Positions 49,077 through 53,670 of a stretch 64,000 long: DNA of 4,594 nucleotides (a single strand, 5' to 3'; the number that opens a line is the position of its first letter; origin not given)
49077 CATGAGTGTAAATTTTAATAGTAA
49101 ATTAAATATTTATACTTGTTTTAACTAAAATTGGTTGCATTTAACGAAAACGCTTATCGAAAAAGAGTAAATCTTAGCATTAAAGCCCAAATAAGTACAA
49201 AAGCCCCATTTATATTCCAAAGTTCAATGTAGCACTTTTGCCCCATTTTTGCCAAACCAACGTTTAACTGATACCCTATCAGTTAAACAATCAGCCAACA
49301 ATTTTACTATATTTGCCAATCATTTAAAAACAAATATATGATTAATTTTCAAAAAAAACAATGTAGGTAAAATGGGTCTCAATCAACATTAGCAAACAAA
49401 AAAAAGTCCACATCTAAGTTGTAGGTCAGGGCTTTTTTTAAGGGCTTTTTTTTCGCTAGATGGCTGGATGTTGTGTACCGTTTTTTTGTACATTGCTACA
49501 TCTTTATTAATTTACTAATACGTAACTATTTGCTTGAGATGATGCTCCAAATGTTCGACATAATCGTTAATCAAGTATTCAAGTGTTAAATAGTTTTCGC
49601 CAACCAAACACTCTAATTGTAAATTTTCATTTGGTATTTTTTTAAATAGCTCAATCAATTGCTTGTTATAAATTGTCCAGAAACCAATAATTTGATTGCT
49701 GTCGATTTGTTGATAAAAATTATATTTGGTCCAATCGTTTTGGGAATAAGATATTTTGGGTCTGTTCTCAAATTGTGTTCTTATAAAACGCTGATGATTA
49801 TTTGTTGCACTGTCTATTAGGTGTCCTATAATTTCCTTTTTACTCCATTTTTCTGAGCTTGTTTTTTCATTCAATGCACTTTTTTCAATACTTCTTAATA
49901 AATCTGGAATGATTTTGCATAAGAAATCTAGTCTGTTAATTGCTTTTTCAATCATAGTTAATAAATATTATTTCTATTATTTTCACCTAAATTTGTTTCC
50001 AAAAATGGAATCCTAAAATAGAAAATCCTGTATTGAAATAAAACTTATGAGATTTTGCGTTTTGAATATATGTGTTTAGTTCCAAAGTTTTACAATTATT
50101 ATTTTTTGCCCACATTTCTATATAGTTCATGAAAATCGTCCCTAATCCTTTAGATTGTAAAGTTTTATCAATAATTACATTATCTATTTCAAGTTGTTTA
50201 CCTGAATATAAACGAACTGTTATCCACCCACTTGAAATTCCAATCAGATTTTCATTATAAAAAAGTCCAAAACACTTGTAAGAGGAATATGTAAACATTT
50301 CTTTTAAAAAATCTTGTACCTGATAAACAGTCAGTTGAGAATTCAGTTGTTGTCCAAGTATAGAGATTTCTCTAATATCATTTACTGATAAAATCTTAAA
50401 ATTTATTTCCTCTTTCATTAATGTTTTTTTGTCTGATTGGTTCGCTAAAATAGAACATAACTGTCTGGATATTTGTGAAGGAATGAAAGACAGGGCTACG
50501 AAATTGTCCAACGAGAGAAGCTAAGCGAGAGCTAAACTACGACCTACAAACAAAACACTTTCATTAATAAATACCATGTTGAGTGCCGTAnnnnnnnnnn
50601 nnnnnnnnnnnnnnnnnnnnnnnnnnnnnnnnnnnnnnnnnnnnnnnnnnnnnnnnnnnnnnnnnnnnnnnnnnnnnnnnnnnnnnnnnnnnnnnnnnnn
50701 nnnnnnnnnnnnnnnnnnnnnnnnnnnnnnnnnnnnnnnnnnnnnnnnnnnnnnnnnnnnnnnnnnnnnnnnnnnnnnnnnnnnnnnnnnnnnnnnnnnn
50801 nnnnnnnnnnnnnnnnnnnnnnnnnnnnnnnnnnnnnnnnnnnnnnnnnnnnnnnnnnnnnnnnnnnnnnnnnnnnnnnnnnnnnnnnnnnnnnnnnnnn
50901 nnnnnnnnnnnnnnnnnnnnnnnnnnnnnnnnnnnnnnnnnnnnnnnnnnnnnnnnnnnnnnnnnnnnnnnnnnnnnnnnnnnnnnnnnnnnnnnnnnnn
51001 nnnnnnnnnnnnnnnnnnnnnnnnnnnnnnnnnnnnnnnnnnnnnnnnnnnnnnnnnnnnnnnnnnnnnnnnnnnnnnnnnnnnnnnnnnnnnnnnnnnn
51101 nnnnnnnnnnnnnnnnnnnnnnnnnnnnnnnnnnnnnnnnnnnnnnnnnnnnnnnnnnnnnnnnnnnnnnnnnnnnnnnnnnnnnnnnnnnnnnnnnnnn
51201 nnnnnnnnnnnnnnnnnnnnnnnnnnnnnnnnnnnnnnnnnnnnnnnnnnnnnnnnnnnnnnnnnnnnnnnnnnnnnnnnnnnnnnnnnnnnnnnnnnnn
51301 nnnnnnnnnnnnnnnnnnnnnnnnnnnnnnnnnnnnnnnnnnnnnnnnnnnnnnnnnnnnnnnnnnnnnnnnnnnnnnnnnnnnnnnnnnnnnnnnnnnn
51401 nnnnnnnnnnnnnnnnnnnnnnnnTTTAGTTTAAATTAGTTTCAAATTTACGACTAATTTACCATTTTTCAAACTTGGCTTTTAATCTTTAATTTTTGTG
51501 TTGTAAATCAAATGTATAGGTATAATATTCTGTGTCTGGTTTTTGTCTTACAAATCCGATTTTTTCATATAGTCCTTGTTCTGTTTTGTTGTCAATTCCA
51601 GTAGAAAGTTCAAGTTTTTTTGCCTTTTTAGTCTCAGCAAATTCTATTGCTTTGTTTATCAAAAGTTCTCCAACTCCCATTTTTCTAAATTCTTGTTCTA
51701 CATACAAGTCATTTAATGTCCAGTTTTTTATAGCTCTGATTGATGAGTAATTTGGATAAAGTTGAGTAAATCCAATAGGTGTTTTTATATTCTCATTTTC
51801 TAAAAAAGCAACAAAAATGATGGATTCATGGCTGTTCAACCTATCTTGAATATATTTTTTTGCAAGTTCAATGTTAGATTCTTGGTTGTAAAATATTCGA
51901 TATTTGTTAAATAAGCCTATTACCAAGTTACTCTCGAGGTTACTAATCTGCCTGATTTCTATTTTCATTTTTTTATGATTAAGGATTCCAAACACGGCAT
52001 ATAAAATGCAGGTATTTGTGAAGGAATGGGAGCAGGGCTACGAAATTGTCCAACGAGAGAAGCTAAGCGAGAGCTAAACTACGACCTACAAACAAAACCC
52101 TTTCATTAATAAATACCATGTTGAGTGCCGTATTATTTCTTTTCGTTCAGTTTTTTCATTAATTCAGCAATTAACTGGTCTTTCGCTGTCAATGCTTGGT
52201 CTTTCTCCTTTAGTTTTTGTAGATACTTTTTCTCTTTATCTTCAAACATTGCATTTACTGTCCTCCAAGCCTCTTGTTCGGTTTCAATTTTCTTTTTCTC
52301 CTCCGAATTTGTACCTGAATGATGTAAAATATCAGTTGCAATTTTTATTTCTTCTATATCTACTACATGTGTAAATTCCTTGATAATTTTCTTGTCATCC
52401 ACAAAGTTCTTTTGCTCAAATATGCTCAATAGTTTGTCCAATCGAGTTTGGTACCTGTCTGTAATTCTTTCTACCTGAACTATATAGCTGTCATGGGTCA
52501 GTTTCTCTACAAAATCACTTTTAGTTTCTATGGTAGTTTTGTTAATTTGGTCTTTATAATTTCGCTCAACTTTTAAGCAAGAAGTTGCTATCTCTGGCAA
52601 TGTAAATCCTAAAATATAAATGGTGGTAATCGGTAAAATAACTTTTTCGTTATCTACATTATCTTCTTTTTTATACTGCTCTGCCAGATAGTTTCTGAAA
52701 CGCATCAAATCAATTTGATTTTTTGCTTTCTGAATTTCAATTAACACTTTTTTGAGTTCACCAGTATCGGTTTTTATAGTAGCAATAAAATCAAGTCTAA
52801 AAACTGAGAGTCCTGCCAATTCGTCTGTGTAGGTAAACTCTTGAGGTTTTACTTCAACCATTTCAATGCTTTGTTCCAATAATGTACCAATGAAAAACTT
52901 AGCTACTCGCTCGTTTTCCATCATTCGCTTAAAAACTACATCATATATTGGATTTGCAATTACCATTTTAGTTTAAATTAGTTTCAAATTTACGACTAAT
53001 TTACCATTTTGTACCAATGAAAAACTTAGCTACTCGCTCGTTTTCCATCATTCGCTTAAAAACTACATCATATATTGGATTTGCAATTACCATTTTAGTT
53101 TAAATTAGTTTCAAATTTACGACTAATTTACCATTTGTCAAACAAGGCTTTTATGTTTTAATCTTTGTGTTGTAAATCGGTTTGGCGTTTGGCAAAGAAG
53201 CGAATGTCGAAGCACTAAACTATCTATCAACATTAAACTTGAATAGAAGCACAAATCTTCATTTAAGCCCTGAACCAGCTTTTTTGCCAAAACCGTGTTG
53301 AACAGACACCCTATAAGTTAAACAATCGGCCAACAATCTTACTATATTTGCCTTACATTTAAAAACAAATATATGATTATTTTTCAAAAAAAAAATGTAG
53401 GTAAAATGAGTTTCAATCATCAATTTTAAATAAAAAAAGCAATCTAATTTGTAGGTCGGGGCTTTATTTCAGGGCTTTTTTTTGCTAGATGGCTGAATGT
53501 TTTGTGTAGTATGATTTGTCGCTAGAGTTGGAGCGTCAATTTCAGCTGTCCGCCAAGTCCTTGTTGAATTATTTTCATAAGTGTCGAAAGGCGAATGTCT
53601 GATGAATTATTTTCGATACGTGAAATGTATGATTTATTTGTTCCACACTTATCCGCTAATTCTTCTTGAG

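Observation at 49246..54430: Three copies of a ~230-bp non-coding element partition an accessory cassette region next to msrA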

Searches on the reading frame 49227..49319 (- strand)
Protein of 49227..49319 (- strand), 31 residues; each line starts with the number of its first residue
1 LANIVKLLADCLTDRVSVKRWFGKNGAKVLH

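Call 39: search_protein_families(library=pfam, proteins=[window:49227-49319:-], max_evalue=10)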
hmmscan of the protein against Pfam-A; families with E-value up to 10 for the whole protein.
seq(31 aa): 0 families

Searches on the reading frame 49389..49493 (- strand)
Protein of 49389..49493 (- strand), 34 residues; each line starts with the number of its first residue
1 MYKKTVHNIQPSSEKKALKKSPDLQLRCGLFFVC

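Call 69: search_protein_families(library=pfam, proteins=[window:49389-49493:-], max_evalue=10)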
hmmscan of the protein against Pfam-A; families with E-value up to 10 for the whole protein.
window:49389-49493:- (34 aa): 0 families

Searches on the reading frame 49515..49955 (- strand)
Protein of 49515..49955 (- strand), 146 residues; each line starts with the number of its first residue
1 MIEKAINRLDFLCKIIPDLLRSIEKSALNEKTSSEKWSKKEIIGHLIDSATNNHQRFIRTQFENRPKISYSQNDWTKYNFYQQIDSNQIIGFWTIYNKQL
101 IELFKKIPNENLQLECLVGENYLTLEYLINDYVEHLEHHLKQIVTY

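Call 9: search_protein_families(library=pfam, proteins=[window:49515-49955:-], max_evalue=0.01)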
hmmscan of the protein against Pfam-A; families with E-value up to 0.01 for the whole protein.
window:49515-49955:- (146 aa): 1 family
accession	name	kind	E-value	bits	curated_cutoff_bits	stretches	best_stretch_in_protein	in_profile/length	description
PF12867.12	DinB_2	-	6.9e-08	33.4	24.8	1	18-143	11-128/128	DinB superfamily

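Call 16: find_encoding_contigs(protein=window:49515-49955:-, flank=10000, max_places=10)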
Protein window:49515-49955:- (146 aa): 1 contig read that carries it; 1 place shown.
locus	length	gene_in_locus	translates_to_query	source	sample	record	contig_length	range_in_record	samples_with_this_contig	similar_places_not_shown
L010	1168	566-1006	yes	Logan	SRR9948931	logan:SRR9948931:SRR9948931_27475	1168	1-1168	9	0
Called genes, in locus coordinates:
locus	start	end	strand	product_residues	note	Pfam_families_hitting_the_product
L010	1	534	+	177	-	?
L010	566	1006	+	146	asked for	PF12867:DinB_2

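Call 20: search_protein_families(library=ncbifam, proteins=[window:49515-49955:-], max_evalue=1)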
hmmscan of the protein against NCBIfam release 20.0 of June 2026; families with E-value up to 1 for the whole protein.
window:49515-49955:- (146 aa): 4 families
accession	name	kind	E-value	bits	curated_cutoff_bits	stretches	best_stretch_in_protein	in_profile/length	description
NF009807.1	PRK13291.1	equivalog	2.2e-11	43.8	160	1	2-144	19-164/172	YfiT family bacillithiol transferase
NF007015.0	PRK09480.1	equivalog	0.019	14.5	120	1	10-71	125-186/197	nucleoid occlusion factor SlmA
NF038397.1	AB5_pltB_like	subfamily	0.047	13.9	40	1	67-95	95-123/133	subtilase family AB5 toxin binding subunit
NF003359.0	PRK04424.1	equivalog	0.092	12.3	183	1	8-75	41-105/190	transcription factor FapR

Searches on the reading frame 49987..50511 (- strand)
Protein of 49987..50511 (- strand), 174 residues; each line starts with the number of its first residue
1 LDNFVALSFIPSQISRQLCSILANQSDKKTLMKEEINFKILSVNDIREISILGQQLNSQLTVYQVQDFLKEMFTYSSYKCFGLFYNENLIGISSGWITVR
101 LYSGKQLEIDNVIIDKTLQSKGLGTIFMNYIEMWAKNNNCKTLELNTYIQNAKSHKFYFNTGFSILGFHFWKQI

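Call 9: search_protein_families(library=pfam, proteins=[window:49987-50511:-], max_evalue=0.01)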
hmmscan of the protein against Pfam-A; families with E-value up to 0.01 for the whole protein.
window:49987-50511:- (174 aa): 4 families
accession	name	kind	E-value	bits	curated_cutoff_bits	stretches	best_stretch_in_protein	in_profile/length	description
PF00583.31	Acetyltransf_1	-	1.4e-13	51.6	20.7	1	70-163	22-116/116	Acetyltransferase (GNAT) family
PF13420.13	Acetyltransf_4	-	4.9e-08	33.6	24.3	1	63-168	35-139/155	Acetyltransferase (GNAT) domain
PF13673.13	Acetyltransf_10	-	6.6e-07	29.8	23.6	1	66-164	19-108/128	Acetyltransferase (GNAT) domain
PF13508.13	Acetyltransf_7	-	1.1e-06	29.3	27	1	81-164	6-83/84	Acetyltransferase (GNAT) domain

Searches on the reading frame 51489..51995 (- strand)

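Call 9: search_protein_families(library=pfam, proteins=[window:51489-51995:-], max_evalue=0.01)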
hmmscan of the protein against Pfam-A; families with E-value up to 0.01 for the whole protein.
window:51489-51995:- (168 aa): 6 families
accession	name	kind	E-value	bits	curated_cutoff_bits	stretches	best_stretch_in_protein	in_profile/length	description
PF00583.31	Acetyltransf_1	-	9.7e-17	61.8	20.7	1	36-148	12-116/116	Acetyltransferase (GNAT) family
PF13508.13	Acetyltransf_7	-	1.2e-11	45.3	27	1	58-149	3-83/84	Acetyltransferase (GNAT) domain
PF13673.13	Acetyltransf_10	-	4.8e-09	36.7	23.6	1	47-156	20-115/128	Acetyltransferase (GNAT) domain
PF08445.16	FR47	-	1.4e-05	25.4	22.1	1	94-151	24-80/86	FR47-like protein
PF13302.13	Acetyltransf_3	-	4.7e-05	24.5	25.4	1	35-149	27-138/138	Acetyltransferase (GNAT) domain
PF14542.12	Acetyltransf_CG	-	0.0052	17.3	30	1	90-125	23-58/80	GCN5-related N-acetyl-transferase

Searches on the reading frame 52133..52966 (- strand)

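Call 20: search_protein_families(library=ncbifam, proteins=[window:52133-52966:-], max_evalue=1)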
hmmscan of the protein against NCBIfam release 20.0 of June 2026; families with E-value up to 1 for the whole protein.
window:52133-52966:- (277 aa): 1 family
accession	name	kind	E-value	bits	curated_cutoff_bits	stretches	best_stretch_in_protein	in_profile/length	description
TIGR03884.1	sel_bind_Methan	equivalog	0.0024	18.2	44.65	1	45-92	4-51/74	selenium-binding protein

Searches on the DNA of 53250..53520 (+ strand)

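Call 29: search_dna_similar(query=window:53250-53520:+, collection=plasmids, mode=distant, max_evalue=0.01, max_rows=10)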
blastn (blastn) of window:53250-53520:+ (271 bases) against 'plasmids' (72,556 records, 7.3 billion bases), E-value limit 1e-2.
No match.

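Call 30: search_dna_similar(query=window:53250-53520:+, collection=phages, mode=distant, max_evalue=0.01, max_rows=10)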
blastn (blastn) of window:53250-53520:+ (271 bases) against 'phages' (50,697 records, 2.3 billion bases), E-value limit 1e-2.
No match.
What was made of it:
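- Tried and rejected: Copy 2 against plasmid and phage records gave no match (calls 29, 30).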

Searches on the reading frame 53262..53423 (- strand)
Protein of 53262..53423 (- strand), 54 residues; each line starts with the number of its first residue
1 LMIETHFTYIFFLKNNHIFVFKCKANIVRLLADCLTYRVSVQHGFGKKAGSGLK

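Call 39: search_protein_families(library=pfam, proteins=[window:53262-53423:-], max_evalue=10)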
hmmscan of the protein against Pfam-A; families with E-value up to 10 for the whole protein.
seq(54 aa): 0 families

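Call 44: find_homologous_proteins(query=A2, max_evalue=10)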
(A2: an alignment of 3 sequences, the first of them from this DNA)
Query A2 (3 sequences): 1 candidates shared short words with the query, none scored E <= 10.
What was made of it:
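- Tried and rejected: A profile of the minus-strand translations of the three copies found nothing among 5.8 billion proteins (call 44).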
